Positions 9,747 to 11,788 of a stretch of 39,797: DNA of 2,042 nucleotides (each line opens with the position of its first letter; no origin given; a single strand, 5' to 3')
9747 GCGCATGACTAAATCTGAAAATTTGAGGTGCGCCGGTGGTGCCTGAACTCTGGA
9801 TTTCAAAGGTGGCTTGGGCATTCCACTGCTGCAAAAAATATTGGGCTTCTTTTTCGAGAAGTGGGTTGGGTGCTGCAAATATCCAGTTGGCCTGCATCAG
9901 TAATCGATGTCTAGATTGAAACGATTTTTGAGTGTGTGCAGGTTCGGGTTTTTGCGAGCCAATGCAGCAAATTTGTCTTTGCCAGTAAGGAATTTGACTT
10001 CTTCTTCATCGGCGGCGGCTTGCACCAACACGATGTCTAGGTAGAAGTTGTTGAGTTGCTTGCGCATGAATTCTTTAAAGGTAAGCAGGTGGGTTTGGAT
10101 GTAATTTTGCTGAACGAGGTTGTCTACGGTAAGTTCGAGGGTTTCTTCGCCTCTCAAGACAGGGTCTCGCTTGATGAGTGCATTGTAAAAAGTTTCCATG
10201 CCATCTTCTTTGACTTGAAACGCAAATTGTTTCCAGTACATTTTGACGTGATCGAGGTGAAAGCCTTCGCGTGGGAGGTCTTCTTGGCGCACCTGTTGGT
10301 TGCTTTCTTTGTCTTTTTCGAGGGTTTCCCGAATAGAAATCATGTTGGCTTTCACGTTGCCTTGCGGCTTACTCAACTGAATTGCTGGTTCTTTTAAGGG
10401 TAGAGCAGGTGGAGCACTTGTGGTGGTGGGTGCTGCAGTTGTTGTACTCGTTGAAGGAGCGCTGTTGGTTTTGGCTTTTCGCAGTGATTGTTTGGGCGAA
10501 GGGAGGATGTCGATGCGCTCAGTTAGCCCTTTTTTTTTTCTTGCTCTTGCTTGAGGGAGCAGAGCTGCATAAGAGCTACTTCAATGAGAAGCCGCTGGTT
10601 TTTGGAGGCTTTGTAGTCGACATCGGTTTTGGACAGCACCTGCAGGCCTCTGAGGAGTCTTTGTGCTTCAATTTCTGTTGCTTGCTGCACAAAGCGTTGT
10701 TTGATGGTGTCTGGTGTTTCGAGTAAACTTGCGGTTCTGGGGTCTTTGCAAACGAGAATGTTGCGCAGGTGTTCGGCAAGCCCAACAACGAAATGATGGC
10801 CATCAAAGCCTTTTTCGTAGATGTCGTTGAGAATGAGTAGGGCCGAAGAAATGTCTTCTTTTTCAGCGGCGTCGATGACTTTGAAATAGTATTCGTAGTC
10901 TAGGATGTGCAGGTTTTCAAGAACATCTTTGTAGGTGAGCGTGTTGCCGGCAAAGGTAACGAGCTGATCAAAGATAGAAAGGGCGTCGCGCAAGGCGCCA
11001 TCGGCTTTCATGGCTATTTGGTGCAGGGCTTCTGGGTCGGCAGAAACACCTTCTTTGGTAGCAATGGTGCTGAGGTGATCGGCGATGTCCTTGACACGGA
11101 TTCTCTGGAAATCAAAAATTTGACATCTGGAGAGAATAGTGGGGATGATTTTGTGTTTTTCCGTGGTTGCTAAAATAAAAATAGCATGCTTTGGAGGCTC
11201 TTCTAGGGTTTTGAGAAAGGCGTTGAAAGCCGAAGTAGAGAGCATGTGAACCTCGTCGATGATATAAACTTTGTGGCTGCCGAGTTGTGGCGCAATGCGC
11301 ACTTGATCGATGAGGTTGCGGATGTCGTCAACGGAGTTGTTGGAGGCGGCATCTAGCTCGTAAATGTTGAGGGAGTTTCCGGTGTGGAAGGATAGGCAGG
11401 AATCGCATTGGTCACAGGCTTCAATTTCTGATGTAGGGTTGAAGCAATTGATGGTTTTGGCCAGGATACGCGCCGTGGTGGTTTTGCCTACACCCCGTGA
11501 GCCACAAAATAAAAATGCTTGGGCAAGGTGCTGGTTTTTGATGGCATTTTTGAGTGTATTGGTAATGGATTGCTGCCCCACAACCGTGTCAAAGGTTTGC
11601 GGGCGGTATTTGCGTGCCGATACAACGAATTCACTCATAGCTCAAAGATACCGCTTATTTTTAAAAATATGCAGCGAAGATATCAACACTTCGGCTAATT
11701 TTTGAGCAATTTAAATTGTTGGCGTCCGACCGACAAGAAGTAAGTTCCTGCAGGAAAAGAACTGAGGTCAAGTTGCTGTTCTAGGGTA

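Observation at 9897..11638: dnaX is split at an A10 tract with an in-phase A_AAA_AAG heptamer: frame 0 gives a gamma-length protein, and tau is reachable only by -1 recoding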

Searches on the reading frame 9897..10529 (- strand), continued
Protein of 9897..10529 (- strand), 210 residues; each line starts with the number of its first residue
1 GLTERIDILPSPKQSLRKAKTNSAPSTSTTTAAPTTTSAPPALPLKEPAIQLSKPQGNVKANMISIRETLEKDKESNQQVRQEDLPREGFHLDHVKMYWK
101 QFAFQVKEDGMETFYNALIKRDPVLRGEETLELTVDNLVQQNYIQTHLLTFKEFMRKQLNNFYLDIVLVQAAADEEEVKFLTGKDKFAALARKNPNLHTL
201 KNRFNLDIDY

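Call 57: fold_search(model_id=the predicted structure, library=pdb)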
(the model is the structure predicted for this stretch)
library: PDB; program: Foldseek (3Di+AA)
matches with E <= 10: 466; with E <= 0.001: 0
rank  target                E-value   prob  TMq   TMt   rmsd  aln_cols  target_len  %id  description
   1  4tps_D                3.4e-02  1.00  0.31  0.66   3.3        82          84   16  Sporulation Inhibitor of DNA Replication, SirA, in complex with Domain I of DnaA (released 2014-07-30)
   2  4tps_B                1.4e-01  0.98  0.32  0.70   3.0        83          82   16  Sporulation Inhibitor of DNA Replication, SirA, in complex with Domain I of DnaA (released 2014-07-30)
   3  9y4h_AH               6.8e-01  0.16  0.17  0.20   8.0        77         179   13  Structure of guinea pig ribosome with P/E-tRNA and mRNA (released 2026-02-18)
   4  6gp6_B                7.3e-01  0.21  0.16  0.32   6.3        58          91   14  MamM CTD - Copper form (released 2019-06-19)
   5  2e7g_MODEL_1_A        8.8e-01  0.20  0.24  0.34   7.4       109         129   16  Solution structure of putative ribosome-binding factor A (RbfA) from human mutochondrial precursor (released 2007-07-10)
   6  4r1l_B                8.8e-01  0.13  0.17  0.10   6.9        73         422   18  Crystal structure of a Putative Acyl-CoA ligase (BT_0428) from Bacteroides thetaiotaomicron VPI-5482 at 2.42 A resolut (released 2014-08-27)
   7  4pug_A                1.0e+00  0.11  0.14  0.24   4.7        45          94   16  BolA1 from Arabidopsis thaliana (released 2014-07-23)
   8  9g5d_a                1.0e+00  0.10  0.16  0.21  20.2        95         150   17  Assembly intermediate of human mitochondrial ribosome small subunit (State C) (released 2025-04-23)
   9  9g5b_a                1.1e+00  0.13  0.22  0.34   8.5       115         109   14  Assembly intermediate of human mitochondrial ribosome small subunit (State A) (released 2025-04-23)
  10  6x4b_A                1.1e+00  0.12  0.14  0.06  10.3        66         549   15  Crystal Structure of HIV-1 Reverse Transcriptase in Complex with 7-(2-(2-(2,4-dioxo-3,4-dihydropyrimidin-1(2H)-yl)etho (released 2020-07-22)
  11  4pui_A                1.1e+00  0.10  0.16  0.30   8.4        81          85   17  BolA domain of SufE1 from Arabidopsis thaliana (released 2014-07-23)
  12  2qk9_A                1.1e+00  0.10  0.14  0.18  11.1        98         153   13  Human RNase H catalytic domain mutant D210N in complex with 18-mer RNA/DNA hybrid (released 2007-11-13)
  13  7ykm                  1.2e+00  0.69  0.22  0.52   2.0        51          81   12  Structure of DciA DUF721 domain from Deinococcus radiodurans (released 2023-08-02)
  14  6h81                  1.2e+00  0.15  0.16  0.35   5.9        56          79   12  MamM CTD E289H - Nickel form (released 2019-08-14)
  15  6h84                  1.2e+00  0.14  0.17  0.37   9.0        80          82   14  MamM CTD D249H - Cadmium form (released 2019-08-14)
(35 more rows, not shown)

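Call 66: find_encoding_contigs(protein=P0188, flank=1500, max_places=1)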
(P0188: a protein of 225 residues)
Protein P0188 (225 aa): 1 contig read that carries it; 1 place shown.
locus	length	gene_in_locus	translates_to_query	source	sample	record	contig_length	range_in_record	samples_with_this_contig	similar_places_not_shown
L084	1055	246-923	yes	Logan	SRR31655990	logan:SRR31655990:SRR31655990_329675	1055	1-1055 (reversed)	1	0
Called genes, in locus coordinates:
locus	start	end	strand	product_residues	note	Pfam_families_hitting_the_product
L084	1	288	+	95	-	?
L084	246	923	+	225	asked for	PF28557:DUF8439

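Call 67: find_encoding_contigs(protein=P0194, flank=1500, max_places=1)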
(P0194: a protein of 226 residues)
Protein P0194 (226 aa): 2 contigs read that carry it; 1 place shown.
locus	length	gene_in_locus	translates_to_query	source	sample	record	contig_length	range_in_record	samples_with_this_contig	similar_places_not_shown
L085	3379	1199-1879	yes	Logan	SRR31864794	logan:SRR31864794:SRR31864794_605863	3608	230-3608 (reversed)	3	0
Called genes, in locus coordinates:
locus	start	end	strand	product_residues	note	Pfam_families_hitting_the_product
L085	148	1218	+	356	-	PF05496:RuvB_N (weak), PF13177:DNA_pol3_delta2, PF00004:AAA, PF13173:AAA_14 (weak), PF13401:AAA_22 (faint), PF22608:DNAX_ATPase_lid, PF12169:DNA_pol3_gamma3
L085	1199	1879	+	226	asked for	PF28557:DUF8439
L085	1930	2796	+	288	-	-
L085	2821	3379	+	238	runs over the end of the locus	-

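Call 68: find_encoding_contigs(protein=P0251, flank=1500, max_places=1)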
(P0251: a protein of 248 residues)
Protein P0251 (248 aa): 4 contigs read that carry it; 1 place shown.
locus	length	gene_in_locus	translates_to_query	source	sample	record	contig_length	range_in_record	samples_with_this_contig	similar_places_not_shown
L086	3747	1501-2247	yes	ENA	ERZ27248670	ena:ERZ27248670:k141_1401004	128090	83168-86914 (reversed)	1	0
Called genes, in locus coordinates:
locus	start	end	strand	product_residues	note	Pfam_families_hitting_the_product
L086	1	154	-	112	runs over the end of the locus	PF01250:Ribosomal_S6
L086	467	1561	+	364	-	PF05496:RuvB_N (faint), PF13177:DNA_pol3_delta2, PF00004:AAA, PF13173:AAA_14 (weak), PF13401:AAA_22 (faint), PF22608:DNAX_ATPase_lid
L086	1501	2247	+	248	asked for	PF28557:DUF8439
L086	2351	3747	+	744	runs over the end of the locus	PF03971:IDH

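Call 76: find_encoding_contigs(protein=P0151, flank=400, max_places=1)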
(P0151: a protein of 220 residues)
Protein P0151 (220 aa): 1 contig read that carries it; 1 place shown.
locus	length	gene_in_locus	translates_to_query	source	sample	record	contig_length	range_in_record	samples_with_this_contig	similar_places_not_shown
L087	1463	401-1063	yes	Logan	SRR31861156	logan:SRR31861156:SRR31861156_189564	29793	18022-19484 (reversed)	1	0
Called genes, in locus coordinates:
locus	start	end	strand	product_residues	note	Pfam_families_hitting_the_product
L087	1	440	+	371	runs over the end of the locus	PF05496:RuvB_N (weak), PF13177:DNA_pol3_delta2, PF13604:AAA_30 (weak), PF13401:AAA_22 (weak), PF00004:AAA, PF22608:DNAX_ATPase_lid, PF21694:DNA_pol3_delta_C (faint), PF12169:DNA_pol3_gamma3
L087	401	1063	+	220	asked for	PF28557:DUF8439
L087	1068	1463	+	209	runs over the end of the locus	PF13620:CarboxypepD_reg (weak)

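Call 77: find_encoding_contigs(protein=P0170, flank=400, max_places=1)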
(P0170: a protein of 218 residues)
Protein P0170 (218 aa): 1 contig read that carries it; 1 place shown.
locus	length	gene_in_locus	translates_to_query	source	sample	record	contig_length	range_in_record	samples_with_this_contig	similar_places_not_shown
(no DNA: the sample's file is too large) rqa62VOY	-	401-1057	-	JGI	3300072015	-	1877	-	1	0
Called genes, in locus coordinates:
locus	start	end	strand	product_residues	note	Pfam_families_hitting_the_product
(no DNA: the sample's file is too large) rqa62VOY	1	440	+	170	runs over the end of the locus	PF22608:DNAX_ATPase_lid, PF12169:DNA_pol3_gamma3 (weak)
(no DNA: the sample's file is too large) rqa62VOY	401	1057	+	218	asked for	PF28557:DUF8439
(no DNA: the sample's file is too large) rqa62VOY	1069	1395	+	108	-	-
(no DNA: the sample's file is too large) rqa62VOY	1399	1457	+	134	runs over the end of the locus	?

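Call 78: find_encoding_contigs(protein=P0196, flank=400, max_places=1)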
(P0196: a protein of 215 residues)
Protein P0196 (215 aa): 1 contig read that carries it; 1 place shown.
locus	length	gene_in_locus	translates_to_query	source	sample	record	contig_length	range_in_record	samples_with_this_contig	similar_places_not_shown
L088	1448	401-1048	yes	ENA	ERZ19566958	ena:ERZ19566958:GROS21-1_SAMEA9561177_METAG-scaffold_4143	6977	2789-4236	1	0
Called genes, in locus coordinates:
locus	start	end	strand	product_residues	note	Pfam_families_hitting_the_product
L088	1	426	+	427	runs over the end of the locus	PF21960:RCF1-5-like_lid (faint), PF05496:RuvB_N (weak), PF13177:DNA_pol3_delta2, PF13401:AAA_22 (weak), PF00004:AAA, PF22608:DNAX_ATPase_lid, PF12169:DNA_pol3_gamma3 (weak)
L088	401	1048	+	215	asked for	PF28557:DUF8439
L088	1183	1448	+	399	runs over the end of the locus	-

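Call 79: find_encoding_contigs(protein=P0211, flank=400, max_places=1)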
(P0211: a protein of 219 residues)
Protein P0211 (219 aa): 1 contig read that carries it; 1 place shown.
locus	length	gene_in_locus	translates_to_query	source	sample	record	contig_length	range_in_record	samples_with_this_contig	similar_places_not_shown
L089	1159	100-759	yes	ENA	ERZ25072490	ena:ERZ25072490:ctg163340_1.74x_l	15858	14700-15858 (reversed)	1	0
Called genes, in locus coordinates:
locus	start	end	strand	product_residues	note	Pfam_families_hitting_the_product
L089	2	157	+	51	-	?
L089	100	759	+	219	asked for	PF28557:DUF8439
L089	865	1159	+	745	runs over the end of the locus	PF03971:IDH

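Call 80: find_encoding_contigs(protein=P0232, flank=400, max_places=1)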
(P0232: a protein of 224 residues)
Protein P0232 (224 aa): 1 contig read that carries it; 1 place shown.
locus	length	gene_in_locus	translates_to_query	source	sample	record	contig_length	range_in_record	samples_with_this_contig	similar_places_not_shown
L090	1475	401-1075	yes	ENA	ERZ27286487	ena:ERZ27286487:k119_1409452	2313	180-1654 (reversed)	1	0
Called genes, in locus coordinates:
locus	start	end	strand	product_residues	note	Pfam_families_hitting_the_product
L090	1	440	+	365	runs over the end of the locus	?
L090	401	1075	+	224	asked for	PF28557:DUF8439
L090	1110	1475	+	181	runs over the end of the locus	?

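Call 81: find_encoding_contigs(protein=P0238, flank=400, max_places=1)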
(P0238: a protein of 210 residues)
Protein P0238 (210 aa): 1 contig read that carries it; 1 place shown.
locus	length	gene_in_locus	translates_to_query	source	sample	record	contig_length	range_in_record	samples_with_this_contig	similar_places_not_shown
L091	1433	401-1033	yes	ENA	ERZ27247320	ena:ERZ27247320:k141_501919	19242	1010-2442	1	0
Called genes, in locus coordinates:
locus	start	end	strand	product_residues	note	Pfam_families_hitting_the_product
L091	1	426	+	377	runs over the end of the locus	PF05496:RuvB_N (faint), PF13177:DNA_pol3_delta2, PF13401:AAA_22, PF00004:AAA, PF22608:DNAX_ATPase_lid, PF12169:DNA_pol3_gamma3, PF21694:DNA_pol3_delta_C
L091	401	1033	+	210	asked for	PF28557:DUF8439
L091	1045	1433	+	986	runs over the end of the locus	PF00675:Peptidase_M16, PF05193:Peptidase_M16_C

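Call 90: find_homologous_proteins(query=P0194)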
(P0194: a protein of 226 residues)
Query P0194 (226 aa): 10 proteins with E <= 0.001 among 1444 candidates.
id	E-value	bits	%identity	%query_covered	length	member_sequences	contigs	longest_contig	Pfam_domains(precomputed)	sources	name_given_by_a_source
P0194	1.2e-138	478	100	100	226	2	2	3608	PF28557.1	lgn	-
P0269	1.9e-82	295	68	100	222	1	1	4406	PF28557.1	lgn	-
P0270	1.3e-78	282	68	94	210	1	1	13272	PF28557.1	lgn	-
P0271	1.8e-69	252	57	100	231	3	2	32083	PF28557.1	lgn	-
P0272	1.0e-63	233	53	100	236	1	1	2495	PF28557.1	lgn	-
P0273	1.4e-60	223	56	94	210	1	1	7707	PF28557.1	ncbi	-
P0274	6.3e-60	221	48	100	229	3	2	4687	PF28557.1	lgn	-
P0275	1.6e-55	207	53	94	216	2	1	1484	PF28557.1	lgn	-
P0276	1.7e-29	121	44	65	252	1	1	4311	PF28557.1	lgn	-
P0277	1.2e-6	47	39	55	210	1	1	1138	PF28557.1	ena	-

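Call 93: find_related_loci(query=A4, collection=metagenome_contigs, flank=700)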
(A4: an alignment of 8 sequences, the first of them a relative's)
Query A4 (226 aa) in metagenome_contigs; peptide patterns used: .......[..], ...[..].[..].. (x = any residue, [..] = any of these).
600 stretches matched a pattern (row limit reached: there are more); 4 encode a relative of the query (tblastn E <= 1e-3); 4 distinct loci.
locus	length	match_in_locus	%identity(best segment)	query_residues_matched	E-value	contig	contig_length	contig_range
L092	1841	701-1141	50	81-226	4e-34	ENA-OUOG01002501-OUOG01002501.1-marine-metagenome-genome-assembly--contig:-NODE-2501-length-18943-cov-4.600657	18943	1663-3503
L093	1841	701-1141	50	81-226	1e-33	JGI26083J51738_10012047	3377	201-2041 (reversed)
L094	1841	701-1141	50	81-226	3e-33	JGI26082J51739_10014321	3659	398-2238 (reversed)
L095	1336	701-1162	34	76-226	9e-26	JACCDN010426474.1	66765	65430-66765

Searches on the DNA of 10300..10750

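Call 100: search_rna_families(source=window, start=10300, end=10750, threshold=evalue, max_evalue=10)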
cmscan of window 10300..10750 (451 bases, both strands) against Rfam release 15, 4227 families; matches with E-value up to 10: 6.
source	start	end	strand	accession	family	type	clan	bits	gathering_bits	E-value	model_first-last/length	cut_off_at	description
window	10517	10566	-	RF02925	6A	Gene; sRNA;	-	19.6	41.2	0.44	1-52/52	no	6A RNA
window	10457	10520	+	RF03200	mir-BART13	Gene; miRNA;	-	17.6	70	1.3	1-83/83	no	mir-BART13 microRNA precursor family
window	10525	10562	-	RF01100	PK-BYV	Cis-reg;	-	16.2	50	0.8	1-40/40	no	3'-terminal pseudoknot in BYV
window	10489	10571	+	RF01797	fstAT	Gene; antitoxin;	-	14.6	72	9.3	1-94/94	no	Fst antitoxin sRNA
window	10457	10591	+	RF02193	TCL6_3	Gene; lncRNA;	-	14.1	40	1.1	1-139/139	no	T-cell leukemia/lymphoma 6 conserved region 3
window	10642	10662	+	RF03289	mir-1205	Gene; miRNA;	-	13.4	75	7.4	1-63/63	no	mir-1205 microRNA precursor family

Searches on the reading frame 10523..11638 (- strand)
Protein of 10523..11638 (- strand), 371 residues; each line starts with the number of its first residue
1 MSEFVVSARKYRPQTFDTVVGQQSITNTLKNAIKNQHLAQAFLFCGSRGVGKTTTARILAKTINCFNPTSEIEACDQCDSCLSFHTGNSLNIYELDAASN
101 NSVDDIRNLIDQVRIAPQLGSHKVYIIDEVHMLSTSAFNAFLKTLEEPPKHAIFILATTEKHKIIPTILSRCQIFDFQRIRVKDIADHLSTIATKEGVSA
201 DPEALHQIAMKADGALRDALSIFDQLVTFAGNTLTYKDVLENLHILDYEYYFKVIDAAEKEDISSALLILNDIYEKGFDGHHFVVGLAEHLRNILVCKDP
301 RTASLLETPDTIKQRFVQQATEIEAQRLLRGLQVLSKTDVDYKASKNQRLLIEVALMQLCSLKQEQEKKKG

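Call 5: search_protein_families(library=pfam, proteins=[window:10523-11638:-], max_evalue=0.01)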
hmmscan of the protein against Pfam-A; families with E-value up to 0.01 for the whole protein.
window:10523-11638:- (371 aa): 18 families
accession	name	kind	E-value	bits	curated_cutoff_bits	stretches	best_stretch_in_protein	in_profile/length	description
PF13177.12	DNA_pol3_delta2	-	4.7e-45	153.9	27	1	22-180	2-160/161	DNA polymerase III, delta subunit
PF22608.2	DNAX_ATPase_lid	-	2.9e-14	53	27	1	185-231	2-48/49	DNA polymerase III clamp loader subunit, ATPase lid domain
PF00004.35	AAA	-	2.6e-13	51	21.2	1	43-174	2-125/131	ATPase family associated with various cellular activities (AAA)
PF12169.13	DNA_pol3_gamma3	-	6e-12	46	24.4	1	239-367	6-135/143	DNA polymerase III subunits gamma and tau domain III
PF05496.18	RuvB_N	-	1e-07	32.3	27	1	12-64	2-58/159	Holliday junction DNA helicase RuvB P-loop domain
PF13401.12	AAA_22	-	7.8e-07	29.9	27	1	39-159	5-123/130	AAA domain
PF21960.2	RCF1-5-like_lid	-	1.1e-05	25.7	27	1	189-220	3-35/43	RCF1/5-like, AAA+ ATPase lid domain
PF21694.2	DNA_pol3_delta_C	-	4.7e-05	23.8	27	1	252-359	5-121/121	DNA polymerase III delta subunit, C-terminal domain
PF13604.12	AAA_30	-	0.00011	22.5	27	1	41-147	20-114/191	AAA domain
PF03215.21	Rad17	-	0.00012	22.5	23.8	1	9-130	11-141/186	Rad17 P-loop domain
PF07728.20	AAA_5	-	0.00016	22.1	22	1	42-147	2-92/139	AAA domain (dynein-related subfamily)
PF06068.19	TIP49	-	0.00021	21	23.8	0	124-160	277-312/347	TIP49 P-loop domain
PF13173.12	AAA_14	-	0.00039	20.9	27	1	41-152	4-91/129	AAA domain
PF13238.12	AAA_18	-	0.00049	21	29.4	1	44-131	3-81/128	AAA domain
PF13245.12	AAA_19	-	0.001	19.7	25.1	0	31-151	3-119/134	AAA domain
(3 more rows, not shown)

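Call 14: search_protein_families(library=ncbifam, proteins=[window:10523-11638:-], max_evalue=0.01)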
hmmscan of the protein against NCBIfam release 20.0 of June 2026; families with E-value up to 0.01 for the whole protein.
window:10523-11638:- (371 aa): 82 families (the best 25 are shown)
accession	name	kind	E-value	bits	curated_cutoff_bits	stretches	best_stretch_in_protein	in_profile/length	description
NF011531.0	PRK14971.1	equivalog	1.7e-202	674.6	685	1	1-370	1-370/614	DNA polymerase III subunit gamma/tau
NF004046.1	PRK05563.1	equivalog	5.4e-139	464.6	400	1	9-367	7-364/567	DNA polymerase III subunit gamma/tau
TIGR02397.1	dnaX_nterm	equivalog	5e-132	440.4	250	1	6-360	3-355/355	DNA polymerase III subunit gamma/tau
NF011512.0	PRK14950.1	equivalog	4.5e-125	419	593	1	9-358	8-357/585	DNA polymerase III subunits gamma and tau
NF011526.0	PRK14965.1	equivalog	1.6e-121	406.9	670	1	4-364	3-363/578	DNA polymerase III subunits gamma and tau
NF011510.0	PRK14948.1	equivalog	1.3e-115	387.6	593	1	9-368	10-370/640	DNA polymerase III subunit gamma/tau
NF011515.0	PRK14954.1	equivalog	2e-110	370.3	1117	1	4-366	3-377/620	DNA polymerase III subunits gamma and tau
NF006585.0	PRK09111.1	equivalog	3.6e-110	369.4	604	1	4-361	27-389/616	DNA polymerase III subunit gamma/tau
NF004962.0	PRK06305.1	equivalog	6.5e-109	365.2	559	1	1-361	1-350/465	DNA polymerase III subunits gamma and tau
NF011516.0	PRK14955.1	equivalog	8.5e-109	363.9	560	1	4-367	3-378/397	DNA polymerase III subunits gamma and tau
NF011514.0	PRK14953.1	equivalog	4.1e-105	352.5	536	1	5-363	4-355/488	DNA polymerase III subunits gamma and tau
NF004549.0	PRK05896.1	equivalog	9.5e-105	351.7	578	1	9-317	8-315/642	DNA polymerase III subunits gamma and tau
NF011524.0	PRK14963.1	equivalog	1.1e-101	341.9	601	1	9-330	6-324/647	DNA polymerase III subunits gamma and tau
NF005942.0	PRK07994.1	equivalog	4.5e-101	339.8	613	1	4-365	3-361/655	DNA polymerase III subunit gamma/tau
NF005173.0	PRK06647.1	equivalog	1.1e-98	331.6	623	1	6-364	5-361/568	DNA polymerase III subunits gamma and tau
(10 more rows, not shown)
